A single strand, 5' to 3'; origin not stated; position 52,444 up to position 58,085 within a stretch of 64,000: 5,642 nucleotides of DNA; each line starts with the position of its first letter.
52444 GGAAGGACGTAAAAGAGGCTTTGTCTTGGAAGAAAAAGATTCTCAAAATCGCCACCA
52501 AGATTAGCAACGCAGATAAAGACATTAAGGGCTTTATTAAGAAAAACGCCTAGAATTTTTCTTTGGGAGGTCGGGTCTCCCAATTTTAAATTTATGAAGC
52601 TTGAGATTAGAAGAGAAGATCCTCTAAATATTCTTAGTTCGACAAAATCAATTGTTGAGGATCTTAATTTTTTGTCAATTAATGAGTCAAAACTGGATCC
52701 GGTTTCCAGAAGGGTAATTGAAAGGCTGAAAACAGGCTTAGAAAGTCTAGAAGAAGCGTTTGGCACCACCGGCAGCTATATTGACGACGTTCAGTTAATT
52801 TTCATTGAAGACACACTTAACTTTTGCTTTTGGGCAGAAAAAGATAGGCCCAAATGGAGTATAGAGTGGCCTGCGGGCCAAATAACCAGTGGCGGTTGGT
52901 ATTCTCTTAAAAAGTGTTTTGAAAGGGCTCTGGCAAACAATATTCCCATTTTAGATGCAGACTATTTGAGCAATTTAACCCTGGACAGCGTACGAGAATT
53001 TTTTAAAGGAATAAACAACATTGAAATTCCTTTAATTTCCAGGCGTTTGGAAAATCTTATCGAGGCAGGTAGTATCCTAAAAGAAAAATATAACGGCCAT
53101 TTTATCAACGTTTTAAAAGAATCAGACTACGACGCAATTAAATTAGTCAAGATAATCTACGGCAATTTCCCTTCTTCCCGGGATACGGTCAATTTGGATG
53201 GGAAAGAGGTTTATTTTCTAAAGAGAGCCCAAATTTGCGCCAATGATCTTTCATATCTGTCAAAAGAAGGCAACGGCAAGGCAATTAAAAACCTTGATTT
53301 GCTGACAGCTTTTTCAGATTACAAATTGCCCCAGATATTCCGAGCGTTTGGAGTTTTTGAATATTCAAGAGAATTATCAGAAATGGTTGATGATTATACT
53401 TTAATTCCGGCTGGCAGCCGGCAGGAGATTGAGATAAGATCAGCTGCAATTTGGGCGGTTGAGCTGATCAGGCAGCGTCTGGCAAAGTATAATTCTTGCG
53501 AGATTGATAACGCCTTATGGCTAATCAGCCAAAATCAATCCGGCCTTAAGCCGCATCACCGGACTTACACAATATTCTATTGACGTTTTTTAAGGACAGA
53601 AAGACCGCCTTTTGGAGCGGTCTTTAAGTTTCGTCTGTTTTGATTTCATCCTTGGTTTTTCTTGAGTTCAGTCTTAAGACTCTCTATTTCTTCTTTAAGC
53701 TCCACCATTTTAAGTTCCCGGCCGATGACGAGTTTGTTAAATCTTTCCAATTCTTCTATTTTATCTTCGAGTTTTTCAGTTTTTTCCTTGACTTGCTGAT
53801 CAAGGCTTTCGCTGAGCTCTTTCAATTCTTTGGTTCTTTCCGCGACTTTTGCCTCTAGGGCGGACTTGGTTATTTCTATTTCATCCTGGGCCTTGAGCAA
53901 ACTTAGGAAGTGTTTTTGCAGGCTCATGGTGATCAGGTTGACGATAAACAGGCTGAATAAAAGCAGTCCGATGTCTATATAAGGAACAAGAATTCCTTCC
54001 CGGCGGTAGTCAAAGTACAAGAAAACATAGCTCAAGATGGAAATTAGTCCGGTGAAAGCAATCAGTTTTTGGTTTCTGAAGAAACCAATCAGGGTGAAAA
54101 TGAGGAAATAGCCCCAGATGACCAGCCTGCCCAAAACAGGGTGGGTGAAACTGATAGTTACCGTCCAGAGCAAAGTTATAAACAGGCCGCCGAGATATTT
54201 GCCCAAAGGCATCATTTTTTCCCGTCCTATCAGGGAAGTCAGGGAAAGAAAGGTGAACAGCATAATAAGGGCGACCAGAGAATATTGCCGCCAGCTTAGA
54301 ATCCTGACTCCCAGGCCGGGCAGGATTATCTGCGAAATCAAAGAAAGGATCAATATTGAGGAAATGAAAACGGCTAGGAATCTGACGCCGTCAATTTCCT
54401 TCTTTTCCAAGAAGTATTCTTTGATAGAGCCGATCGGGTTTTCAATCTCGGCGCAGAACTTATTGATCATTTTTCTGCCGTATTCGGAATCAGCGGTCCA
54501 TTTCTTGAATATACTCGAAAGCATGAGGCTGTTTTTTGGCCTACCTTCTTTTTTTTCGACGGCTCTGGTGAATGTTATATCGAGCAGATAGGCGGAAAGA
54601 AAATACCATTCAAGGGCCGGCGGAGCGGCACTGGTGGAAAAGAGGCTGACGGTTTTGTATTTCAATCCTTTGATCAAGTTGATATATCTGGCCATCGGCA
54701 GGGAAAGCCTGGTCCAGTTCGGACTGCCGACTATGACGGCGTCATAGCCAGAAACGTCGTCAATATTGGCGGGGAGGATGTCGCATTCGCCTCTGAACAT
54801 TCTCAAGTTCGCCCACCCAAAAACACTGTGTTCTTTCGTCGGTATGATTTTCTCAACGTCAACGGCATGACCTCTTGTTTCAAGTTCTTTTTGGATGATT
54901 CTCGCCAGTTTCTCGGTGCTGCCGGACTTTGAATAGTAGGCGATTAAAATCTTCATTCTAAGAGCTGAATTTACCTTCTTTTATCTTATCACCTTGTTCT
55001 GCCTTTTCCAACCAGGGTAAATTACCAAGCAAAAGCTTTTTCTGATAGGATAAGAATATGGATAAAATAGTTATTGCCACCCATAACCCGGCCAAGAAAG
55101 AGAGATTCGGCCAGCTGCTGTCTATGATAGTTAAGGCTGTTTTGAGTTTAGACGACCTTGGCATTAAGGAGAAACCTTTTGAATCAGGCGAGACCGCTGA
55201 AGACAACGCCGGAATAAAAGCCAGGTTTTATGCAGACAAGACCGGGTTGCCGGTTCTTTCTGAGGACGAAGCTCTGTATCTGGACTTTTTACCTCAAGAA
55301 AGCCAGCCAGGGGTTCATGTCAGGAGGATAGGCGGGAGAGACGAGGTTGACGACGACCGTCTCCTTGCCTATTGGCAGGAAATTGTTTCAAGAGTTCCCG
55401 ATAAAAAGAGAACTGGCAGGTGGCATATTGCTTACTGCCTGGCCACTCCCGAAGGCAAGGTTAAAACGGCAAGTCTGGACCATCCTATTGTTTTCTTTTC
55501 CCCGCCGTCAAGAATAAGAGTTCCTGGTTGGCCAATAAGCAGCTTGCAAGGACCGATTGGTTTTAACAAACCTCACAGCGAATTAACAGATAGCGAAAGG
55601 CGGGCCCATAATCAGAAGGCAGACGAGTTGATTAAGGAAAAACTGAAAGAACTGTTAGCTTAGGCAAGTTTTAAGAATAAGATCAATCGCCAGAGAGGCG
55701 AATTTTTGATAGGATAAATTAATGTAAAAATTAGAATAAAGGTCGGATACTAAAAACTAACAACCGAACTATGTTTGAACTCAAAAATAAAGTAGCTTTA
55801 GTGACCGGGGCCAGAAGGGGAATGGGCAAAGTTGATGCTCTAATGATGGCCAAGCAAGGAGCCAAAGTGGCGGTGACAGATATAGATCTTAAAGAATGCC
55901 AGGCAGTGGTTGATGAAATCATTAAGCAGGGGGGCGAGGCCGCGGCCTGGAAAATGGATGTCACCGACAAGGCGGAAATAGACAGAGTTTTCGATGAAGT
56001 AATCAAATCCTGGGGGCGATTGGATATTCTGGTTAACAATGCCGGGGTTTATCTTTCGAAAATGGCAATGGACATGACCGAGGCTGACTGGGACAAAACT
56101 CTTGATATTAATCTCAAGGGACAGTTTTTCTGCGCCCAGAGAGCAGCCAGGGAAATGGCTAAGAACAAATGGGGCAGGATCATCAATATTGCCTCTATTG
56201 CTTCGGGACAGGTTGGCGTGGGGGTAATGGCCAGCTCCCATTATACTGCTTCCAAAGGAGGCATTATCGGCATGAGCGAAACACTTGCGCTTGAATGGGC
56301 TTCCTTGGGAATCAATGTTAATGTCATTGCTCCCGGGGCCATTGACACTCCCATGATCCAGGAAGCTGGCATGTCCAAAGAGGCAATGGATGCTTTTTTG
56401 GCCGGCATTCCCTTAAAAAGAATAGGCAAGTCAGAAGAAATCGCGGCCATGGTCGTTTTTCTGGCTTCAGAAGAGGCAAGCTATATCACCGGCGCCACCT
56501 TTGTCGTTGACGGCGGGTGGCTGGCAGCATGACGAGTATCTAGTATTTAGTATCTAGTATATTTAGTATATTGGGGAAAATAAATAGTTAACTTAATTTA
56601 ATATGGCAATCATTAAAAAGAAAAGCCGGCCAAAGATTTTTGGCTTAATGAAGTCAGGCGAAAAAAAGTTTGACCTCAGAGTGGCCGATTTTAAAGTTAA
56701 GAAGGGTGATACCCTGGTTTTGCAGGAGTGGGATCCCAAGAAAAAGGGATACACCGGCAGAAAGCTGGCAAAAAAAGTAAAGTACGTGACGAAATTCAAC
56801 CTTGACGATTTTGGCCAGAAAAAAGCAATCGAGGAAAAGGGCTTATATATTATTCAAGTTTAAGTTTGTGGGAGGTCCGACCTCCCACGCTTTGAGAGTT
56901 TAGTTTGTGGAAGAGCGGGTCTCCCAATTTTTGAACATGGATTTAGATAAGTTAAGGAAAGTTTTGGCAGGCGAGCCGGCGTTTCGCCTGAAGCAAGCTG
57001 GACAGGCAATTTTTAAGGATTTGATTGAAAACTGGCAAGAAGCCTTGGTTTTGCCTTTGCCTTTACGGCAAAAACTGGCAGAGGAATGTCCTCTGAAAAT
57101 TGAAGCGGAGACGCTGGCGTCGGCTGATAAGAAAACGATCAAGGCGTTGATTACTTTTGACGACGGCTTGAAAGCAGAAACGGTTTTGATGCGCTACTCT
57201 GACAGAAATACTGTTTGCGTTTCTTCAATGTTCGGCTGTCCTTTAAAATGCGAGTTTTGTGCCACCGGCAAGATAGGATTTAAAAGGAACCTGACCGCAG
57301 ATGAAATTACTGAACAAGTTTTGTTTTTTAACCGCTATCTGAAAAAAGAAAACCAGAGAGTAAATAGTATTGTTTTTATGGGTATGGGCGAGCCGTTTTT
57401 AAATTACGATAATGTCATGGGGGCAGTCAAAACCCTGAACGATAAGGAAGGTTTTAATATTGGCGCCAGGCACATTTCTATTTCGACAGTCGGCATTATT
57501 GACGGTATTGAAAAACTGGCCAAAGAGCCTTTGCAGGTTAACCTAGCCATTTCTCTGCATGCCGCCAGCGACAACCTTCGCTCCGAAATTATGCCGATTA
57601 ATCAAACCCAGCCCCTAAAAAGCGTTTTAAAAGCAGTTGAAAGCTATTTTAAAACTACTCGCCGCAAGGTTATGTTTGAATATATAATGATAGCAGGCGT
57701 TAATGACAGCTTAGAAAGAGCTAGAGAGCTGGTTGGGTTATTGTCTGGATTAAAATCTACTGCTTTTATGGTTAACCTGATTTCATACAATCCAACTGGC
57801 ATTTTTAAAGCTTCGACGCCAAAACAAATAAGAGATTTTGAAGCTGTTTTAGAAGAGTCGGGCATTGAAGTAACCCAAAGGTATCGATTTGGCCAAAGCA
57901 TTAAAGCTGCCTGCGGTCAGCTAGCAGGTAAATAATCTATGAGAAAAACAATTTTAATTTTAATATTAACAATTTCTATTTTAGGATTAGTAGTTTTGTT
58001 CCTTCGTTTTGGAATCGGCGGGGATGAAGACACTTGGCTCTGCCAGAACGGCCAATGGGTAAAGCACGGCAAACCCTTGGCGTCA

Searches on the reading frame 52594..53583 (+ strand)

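Call 84: search_protein_families(library=pfam, proteins=[window:52594-53583:+], max_evalue=0.0001)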
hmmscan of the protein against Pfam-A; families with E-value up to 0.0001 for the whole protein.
window:52594-53583:+ (329 aa): 1 family
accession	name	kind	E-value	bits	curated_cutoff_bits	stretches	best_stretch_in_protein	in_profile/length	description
PF10343.14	Q_salvage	-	7.8e-72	242.7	25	1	66-329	11-285/285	Queuosine salvage protein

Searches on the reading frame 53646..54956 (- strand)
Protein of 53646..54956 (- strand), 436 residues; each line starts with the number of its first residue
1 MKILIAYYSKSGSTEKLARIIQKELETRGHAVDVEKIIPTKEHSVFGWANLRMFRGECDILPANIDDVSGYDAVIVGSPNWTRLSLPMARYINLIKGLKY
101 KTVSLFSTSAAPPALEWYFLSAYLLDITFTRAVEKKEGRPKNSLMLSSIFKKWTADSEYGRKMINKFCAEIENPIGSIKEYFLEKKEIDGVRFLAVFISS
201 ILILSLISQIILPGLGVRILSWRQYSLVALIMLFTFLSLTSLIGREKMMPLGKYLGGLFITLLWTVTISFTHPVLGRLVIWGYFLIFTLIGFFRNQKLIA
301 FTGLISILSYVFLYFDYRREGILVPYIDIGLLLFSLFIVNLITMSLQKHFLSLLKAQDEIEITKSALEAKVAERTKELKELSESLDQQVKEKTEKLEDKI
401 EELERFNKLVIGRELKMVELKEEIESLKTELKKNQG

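Call 84: search_protein_families(library=pfam, proteins=[window:53646-54956:-], max_evalue=0.0001)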
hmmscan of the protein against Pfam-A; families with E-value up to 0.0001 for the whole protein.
window:53646-54956:- (436 aa): 2 families
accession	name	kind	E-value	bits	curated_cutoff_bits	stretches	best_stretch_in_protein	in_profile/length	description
PF12724.12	Flavodoxin_5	-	1.4e-08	35.7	27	0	4-38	1-35/145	Flavodoxin domain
PF12641.12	Flavodoxin_3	-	5.7e-06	26.7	27.5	0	65-117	34-85/160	Flavodoxin domain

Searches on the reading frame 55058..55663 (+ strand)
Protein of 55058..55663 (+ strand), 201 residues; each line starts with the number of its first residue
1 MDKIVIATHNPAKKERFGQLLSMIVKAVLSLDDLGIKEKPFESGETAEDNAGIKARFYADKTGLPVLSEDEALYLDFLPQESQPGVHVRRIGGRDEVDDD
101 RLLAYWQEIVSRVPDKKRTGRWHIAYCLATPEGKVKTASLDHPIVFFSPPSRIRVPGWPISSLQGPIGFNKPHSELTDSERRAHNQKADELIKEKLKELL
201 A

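Call 84: search_protein_families(library=pfam, proteins=[window:55058-55663:+], max_evalue=0.0001)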
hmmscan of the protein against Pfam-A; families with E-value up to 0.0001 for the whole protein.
window:55058-55663:+ (201 aa): 1 family
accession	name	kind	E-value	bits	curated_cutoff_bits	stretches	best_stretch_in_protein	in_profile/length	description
PF01725.21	Ham1p_like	-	3.3e-17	63.4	22.5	1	4-137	1-128/186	Ham1 family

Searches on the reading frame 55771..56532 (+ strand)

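Call 84: search_protein_families(library=pfam, proteins=[window:55771-56532:+], max_evalue=0.0001)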
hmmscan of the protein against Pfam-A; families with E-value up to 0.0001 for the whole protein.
window:55771-56532:+ (253 aa): 3 families
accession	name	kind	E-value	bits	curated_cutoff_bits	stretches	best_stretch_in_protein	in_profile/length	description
PF13561.12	adh_short_C2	-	6.4e-68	229.3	27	1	13-250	1-235/236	Enoyl-(Acyl carrier protein) reductase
PF00106.31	adh_short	-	6.8e-58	195.8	26.6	1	7-199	1-190/195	short chain dehydrogenase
PF08659.16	KR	-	3.5e-10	40.5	22.6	1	9-191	3-178/180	KR domain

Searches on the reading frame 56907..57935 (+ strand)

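Call 84: search_protein_families(library=pfam, proteins=[window:56907-57935:+], max_evalue=0.0001)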
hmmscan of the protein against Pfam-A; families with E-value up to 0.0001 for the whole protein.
window:56907-57935:+ (342 aa): 1 family
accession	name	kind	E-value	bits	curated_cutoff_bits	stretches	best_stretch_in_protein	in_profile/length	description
PF04055.27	Radical_SAM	-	1.6e-16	61.4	29.5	1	106-274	2-164/166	Radical SAM superfamily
